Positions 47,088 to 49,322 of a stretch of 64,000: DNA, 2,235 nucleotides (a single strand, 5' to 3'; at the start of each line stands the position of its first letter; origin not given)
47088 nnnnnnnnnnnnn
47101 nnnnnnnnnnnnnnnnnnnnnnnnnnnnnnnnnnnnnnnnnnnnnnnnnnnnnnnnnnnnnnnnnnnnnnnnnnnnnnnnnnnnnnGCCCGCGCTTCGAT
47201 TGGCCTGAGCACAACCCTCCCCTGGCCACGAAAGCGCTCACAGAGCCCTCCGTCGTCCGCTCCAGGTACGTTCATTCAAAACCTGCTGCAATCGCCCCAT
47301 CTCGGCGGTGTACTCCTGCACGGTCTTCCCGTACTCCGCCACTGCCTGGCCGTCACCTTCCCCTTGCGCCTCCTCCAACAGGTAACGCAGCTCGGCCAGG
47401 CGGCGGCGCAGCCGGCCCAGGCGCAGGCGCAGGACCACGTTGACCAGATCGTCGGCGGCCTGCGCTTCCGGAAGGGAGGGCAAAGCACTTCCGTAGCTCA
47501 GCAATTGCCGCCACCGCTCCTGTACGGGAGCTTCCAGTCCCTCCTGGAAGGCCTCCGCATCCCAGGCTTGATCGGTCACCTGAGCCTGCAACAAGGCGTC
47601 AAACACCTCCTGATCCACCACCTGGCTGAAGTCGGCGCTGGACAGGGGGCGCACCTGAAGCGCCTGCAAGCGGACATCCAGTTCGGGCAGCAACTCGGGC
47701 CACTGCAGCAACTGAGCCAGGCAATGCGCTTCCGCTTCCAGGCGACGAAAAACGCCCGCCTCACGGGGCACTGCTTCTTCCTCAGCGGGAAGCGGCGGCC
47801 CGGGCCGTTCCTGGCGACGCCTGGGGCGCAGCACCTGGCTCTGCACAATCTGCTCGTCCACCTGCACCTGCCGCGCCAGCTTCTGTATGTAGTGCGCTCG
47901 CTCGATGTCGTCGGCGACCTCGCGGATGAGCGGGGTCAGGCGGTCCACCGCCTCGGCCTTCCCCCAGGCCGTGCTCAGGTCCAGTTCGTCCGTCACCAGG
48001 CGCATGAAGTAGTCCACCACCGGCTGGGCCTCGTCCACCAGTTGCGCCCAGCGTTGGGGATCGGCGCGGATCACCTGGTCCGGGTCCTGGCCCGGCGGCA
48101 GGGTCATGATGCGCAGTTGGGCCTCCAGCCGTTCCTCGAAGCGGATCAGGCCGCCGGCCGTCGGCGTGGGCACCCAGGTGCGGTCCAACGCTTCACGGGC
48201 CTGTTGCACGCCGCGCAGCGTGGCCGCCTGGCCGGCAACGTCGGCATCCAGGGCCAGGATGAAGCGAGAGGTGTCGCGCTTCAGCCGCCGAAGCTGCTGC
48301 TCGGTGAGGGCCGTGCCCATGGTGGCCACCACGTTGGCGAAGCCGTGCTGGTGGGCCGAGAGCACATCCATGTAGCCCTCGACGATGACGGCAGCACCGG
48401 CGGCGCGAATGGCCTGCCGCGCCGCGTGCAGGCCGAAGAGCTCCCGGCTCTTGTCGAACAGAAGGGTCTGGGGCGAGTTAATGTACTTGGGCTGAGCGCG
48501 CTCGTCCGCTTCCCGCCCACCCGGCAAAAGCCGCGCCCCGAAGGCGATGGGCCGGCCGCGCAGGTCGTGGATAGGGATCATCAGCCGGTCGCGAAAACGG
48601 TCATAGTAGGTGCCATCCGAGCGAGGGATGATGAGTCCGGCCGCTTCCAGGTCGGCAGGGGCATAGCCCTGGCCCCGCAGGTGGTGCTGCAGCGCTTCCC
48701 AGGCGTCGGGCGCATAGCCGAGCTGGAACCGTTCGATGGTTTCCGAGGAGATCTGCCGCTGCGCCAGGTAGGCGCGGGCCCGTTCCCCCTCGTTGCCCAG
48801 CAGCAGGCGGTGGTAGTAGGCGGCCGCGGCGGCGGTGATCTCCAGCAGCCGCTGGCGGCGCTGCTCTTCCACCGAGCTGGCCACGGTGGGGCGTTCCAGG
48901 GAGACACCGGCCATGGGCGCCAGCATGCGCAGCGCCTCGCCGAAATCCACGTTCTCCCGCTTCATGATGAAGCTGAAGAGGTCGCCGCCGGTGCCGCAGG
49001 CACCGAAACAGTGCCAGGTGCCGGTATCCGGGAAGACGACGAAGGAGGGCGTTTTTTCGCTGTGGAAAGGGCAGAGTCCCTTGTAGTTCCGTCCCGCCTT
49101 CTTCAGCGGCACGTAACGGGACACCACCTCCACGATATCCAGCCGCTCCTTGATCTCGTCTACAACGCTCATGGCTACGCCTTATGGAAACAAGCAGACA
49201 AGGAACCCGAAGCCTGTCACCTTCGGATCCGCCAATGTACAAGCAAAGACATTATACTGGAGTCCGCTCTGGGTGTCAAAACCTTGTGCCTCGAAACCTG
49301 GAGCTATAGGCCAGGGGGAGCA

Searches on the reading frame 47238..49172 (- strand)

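Call 15: search_protein_families(library=pfam, proteins=[window:47238-49172:-], max_evalue=0.001)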
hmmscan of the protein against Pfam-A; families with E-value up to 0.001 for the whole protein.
window:47238-49172:- (644 aa): 7 families
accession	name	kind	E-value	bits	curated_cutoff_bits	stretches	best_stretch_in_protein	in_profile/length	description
PF08275.17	DNAG_N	-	4.8e-41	140.3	26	1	119-251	1-127/128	DNA primase catalytic core, N-terminal domain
PF01807.25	Zn_ribbon_DnaG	-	1.1e-32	112.2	24.9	1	2-93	4-94/98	CHC2 zinc finger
PF13155.12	Toprim_2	-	3.4e-20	72.6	22.1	1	262-328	1-69/88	Toprim-like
PF13662.12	Toprim_4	-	1.3e-19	70.6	25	1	260-325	2-74/85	Toprim domain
PF01751.28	Toprim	-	1.9e-15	57.2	23.1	1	261-330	2-85/96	Toprim domain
PF10410.14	DnaB_bind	-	6e-14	52.5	20.6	1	387-441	2-56/56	DnaB-helicase binding domain of primase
PF13362.12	Toprim_3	-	0.00016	22.5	27.2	1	261-320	2-62/95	Toprim domain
